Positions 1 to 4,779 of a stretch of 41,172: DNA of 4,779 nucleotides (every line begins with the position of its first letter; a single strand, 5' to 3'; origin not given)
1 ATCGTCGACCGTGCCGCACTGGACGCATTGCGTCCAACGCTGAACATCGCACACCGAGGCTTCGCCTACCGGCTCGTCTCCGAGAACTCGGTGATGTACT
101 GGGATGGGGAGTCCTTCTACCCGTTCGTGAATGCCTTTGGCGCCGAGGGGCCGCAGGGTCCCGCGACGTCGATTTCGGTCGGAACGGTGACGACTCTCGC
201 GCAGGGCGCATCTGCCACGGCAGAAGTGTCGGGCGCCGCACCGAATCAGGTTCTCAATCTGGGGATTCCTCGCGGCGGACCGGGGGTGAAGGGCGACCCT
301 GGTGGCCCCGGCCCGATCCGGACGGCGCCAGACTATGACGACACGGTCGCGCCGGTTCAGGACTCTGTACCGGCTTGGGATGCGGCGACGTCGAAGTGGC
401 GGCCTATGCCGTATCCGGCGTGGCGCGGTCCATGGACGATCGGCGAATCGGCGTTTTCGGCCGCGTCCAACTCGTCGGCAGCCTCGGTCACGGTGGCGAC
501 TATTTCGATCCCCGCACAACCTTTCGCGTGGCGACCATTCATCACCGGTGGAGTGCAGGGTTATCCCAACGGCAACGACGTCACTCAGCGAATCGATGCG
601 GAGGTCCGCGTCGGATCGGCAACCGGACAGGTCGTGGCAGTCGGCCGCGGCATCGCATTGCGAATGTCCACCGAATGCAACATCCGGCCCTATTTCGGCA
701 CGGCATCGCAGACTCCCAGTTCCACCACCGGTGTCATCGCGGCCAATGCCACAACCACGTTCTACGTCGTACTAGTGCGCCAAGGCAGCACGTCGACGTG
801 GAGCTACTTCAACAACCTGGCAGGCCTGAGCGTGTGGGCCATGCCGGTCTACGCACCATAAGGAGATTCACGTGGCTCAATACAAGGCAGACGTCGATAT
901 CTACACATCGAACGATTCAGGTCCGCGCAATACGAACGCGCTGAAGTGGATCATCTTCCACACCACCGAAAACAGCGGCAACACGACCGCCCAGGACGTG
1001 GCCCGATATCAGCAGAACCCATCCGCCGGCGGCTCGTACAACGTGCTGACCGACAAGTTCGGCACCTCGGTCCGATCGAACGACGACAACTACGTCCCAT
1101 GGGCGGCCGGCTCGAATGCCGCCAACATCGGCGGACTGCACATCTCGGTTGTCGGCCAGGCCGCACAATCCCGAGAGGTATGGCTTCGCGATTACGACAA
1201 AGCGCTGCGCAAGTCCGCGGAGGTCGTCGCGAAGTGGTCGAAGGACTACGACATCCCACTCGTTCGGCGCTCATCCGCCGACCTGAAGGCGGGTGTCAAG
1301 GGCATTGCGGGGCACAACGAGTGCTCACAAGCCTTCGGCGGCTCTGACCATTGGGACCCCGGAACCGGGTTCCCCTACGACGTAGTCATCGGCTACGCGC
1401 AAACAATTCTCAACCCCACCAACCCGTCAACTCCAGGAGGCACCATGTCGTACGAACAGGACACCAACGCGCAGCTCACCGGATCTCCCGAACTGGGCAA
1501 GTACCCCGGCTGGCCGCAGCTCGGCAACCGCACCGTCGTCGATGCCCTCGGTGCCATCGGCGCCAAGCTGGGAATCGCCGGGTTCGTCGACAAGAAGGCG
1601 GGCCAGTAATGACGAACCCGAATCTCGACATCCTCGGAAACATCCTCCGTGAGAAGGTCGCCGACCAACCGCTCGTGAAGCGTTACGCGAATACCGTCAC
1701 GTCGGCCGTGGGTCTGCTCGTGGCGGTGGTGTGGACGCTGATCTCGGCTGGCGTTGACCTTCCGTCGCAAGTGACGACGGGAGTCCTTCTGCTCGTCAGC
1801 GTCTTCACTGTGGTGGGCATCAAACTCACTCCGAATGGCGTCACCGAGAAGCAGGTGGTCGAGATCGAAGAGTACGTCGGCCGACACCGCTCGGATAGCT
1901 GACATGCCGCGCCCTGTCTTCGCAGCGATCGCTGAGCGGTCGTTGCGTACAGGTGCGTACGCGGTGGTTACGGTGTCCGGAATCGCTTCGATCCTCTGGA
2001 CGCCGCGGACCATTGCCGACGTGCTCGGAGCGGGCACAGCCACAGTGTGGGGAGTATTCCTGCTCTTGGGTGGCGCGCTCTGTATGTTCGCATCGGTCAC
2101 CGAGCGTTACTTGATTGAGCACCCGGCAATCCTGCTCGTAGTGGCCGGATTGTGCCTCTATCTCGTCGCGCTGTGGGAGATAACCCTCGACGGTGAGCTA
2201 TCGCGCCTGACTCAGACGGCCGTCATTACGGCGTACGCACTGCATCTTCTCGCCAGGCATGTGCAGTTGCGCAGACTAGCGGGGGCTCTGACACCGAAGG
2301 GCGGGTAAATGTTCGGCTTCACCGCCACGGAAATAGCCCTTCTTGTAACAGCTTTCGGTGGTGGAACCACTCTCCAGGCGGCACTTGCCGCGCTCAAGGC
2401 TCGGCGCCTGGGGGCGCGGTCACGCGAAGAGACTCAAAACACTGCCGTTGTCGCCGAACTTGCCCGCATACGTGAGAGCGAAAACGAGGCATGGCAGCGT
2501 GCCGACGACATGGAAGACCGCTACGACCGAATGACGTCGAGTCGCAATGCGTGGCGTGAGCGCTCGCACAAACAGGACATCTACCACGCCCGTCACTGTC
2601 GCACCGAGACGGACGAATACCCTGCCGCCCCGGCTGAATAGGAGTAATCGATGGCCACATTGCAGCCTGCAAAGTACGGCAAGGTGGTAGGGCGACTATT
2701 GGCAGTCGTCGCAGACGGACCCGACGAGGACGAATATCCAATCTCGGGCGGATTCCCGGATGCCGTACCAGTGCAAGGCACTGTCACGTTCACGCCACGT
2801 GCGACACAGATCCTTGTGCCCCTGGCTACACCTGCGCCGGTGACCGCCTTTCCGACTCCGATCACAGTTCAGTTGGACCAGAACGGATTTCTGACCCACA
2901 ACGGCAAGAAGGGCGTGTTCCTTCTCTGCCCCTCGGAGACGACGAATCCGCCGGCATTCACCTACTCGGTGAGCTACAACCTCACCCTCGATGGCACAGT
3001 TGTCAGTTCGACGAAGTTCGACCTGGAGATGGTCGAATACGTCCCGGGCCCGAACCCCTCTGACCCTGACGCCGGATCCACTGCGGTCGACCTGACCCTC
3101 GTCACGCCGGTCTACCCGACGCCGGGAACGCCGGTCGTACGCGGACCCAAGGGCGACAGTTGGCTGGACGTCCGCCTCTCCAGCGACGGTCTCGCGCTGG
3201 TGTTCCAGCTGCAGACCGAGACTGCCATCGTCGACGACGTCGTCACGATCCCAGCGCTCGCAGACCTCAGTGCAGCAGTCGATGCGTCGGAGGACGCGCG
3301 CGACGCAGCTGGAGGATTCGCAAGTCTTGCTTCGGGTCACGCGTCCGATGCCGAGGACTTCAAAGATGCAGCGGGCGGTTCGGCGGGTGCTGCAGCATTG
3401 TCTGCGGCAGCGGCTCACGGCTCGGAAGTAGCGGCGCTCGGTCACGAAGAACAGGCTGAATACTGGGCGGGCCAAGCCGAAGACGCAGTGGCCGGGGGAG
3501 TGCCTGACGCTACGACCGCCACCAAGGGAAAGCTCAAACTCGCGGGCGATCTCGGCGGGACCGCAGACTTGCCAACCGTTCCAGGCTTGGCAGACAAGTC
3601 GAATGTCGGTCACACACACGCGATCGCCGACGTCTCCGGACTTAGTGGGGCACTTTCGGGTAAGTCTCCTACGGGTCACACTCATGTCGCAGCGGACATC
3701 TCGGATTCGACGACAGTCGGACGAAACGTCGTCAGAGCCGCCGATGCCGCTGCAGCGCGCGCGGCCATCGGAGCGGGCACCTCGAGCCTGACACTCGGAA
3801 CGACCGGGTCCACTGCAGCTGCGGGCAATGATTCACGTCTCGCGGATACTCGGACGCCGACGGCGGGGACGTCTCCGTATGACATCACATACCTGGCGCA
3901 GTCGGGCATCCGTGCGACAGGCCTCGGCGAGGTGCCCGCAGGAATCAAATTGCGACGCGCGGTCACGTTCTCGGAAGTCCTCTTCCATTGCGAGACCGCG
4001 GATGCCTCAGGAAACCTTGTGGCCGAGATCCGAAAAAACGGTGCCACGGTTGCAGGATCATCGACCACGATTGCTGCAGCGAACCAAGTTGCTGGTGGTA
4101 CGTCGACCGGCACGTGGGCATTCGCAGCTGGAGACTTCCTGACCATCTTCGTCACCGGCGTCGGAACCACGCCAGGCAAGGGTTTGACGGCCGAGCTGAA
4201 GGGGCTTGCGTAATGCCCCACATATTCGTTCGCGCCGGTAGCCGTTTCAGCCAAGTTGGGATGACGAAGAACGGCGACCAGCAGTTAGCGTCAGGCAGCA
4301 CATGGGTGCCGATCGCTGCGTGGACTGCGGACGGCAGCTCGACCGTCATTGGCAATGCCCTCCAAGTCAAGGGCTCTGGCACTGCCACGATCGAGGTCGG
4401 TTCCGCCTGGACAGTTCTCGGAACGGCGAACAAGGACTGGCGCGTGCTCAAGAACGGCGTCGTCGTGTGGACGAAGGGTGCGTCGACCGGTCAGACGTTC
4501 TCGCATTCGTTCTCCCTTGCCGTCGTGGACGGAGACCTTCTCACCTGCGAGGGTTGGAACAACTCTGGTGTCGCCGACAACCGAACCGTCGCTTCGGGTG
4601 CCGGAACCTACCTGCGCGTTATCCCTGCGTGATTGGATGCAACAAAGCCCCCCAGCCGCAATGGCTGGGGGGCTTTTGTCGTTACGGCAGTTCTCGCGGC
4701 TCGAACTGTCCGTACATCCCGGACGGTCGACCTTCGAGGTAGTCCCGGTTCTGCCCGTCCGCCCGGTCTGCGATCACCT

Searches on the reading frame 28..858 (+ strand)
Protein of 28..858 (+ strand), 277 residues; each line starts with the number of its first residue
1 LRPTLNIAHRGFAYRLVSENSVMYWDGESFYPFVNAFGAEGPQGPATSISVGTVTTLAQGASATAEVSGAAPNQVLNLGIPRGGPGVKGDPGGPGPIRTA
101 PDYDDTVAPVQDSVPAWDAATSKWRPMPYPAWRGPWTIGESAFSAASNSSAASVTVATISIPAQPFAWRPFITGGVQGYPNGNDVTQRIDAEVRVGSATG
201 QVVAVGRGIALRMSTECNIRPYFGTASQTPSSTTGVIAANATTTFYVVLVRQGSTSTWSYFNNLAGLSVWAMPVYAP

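Call 23: search_protein_families(library=phrogs, max_evalue=0.001, proteins=[window:28-858:+])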
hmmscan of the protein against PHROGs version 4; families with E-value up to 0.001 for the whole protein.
window:28-858:+ (277 aa): 10 families
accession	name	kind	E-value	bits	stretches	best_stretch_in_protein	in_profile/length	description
phrog_4120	-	tail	1.5e-65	222.6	1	8-274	85-358/360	minor tail protein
phrog_1565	-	tail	5.1e-32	111.9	1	19-274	115-373/375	minor tail protein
phrog_732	-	tail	4.1e-18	66.7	1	88-274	101-282/283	minor tail protein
phrog_32311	-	unknown function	2.4e-14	54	1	38-95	214-271/577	-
phrog_1736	-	tail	5.1e-13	49.5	1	37-228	112-299/457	minor tail protein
phrog_21962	-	tail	2.5e-08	34.6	1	40-93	94-143/321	tail protein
phrog_1446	-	tail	6.1e-07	30.1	1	133-273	109-248/251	minor tail protein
phrog_6614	-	tail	5.9e-06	26.1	1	46-86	232-272/548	minor tail protein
phrog_21765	-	unknown function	9.3e-05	22.6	1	39-87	178-223/422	-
phrog_2938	-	unknown function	0.00016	21.7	0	133-211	109-185/464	-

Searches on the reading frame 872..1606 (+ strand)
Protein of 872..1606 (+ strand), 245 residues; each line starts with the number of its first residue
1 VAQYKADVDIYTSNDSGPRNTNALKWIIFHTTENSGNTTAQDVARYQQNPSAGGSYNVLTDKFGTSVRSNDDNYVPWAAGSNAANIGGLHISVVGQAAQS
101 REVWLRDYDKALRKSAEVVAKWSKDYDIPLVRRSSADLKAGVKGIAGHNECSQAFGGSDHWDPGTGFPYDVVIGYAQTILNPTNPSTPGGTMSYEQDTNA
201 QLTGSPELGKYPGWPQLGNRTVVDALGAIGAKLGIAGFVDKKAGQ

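Call 23: search_protein_families(library=phrogs, max_evalue=0.001, proteins=[window:872-1606:+])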
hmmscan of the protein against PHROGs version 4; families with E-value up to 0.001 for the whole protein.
window:872-1606:+ (245 aa): 16 families
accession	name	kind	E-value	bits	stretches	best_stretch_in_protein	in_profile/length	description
phrog_12609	-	lysis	1.3e-47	163.5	1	1-220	1-220/264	endolysin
phrog_700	-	lysis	2.1e-25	91.1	1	20-242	205-460/491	endolysin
phrog_670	-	lysis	1.7e-20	74.4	1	10-182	99-256/596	endolysin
phrog_2998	-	lysis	4.4e-15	57.1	1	15-183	139-302/485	endolysin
phrog_16428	-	lysis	5.4e-15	56.1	1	11-180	250-422/520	endolysin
phrog_1493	-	lysis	1.4e-11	45.2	1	11-177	13-164/394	endolysin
phrog_2338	-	lysis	1.8e-11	45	1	14-163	17-151/346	endolysin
phrog_3393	-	lysis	9.9e-11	43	1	5-167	6-153/342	endolysin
phrog_833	-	lysis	1.2e-08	36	1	12-130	18-131/294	endolysin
phrog_1110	-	lysis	3.1e-07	31.1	1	21-175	19-159/301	endolysin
phrog_3084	-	lysis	4.2e-07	30.3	1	193-243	397-458/468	endolysin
phrog_14048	-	lysis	1.1e-06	29.6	1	11-244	18-233/305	endolysin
phrog_3088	-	lysis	2e-06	28.7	1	20-130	20-125/248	amidase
phrog_880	-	lysis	5.1e-06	27.1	1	13-188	183-343/435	endolysin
phrog_1794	-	lysis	9e-06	26.3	1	17-130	49-164/336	amidase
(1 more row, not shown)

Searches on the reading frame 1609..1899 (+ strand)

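Call 81: search_protein_families(library=phrogs, max_evalue=0.01, proteins=[window:1609-1899:+])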
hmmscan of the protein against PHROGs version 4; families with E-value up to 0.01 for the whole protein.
window:1609-1899:+ (97 aa): 2 families
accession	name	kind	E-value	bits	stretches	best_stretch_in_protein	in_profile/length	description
phrog_3428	-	lysis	7.8e-30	104.3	1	4-95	10-102/108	holin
phrog_29195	-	lysis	6.9e-05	23.9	1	11-80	13-86/162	holin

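Call 94: search_protein_families(library=pfam, max_evalue=1, proteins=[window:1609-1899:+])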
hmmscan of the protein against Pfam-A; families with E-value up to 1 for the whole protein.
window:1609-1899:+ (97 aa): 1 family
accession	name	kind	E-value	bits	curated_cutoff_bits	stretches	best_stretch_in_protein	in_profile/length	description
PF03876.22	SHS2_Rpb7-N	-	0.015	15.8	24.8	1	10-40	12-41/57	SHS2 domain found in N terminus of Rpb7p/Rpc25p/MJ0397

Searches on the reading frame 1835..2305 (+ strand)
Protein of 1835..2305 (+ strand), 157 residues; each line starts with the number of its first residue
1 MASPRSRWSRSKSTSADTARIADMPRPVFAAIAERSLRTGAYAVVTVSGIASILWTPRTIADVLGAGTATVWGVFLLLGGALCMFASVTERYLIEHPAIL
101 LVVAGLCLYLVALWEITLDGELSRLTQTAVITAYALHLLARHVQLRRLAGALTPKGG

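Call 23: search_protein_families(library=phrogs, max_evalue=0.001, proteins=[window:1835-2305:+])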
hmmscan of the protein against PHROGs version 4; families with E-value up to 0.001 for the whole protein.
window:1835-2305:+ (157 aa): 2 families
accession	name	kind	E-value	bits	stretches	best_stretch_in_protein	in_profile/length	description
phrog_35459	-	unknown function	5.5e-06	27.3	1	33-145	20-133/163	-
phrog_8599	-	unknown function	0.00067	20.7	1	37-132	33-129/147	-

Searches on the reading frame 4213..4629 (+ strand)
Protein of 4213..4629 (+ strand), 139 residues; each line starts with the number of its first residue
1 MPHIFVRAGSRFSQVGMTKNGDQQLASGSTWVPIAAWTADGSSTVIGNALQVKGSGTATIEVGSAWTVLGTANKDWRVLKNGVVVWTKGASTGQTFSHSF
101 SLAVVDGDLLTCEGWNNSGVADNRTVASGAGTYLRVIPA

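Call 23: search_protein_families(library=phrogs, max_evalue=0.001, proteins=[window:4213-4629:+])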
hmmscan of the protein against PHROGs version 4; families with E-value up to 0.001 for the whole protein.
window:4213-4629:+ (139 aa): 2 families
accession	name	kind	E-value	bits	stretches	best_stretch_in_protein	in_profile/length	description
phrog_9930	-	unknown function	6.1e-11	42.5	1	10-137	58-193/909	-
phrog_837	-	tail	4.3e-08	33.1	1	14-133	3-122/681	minor tail protein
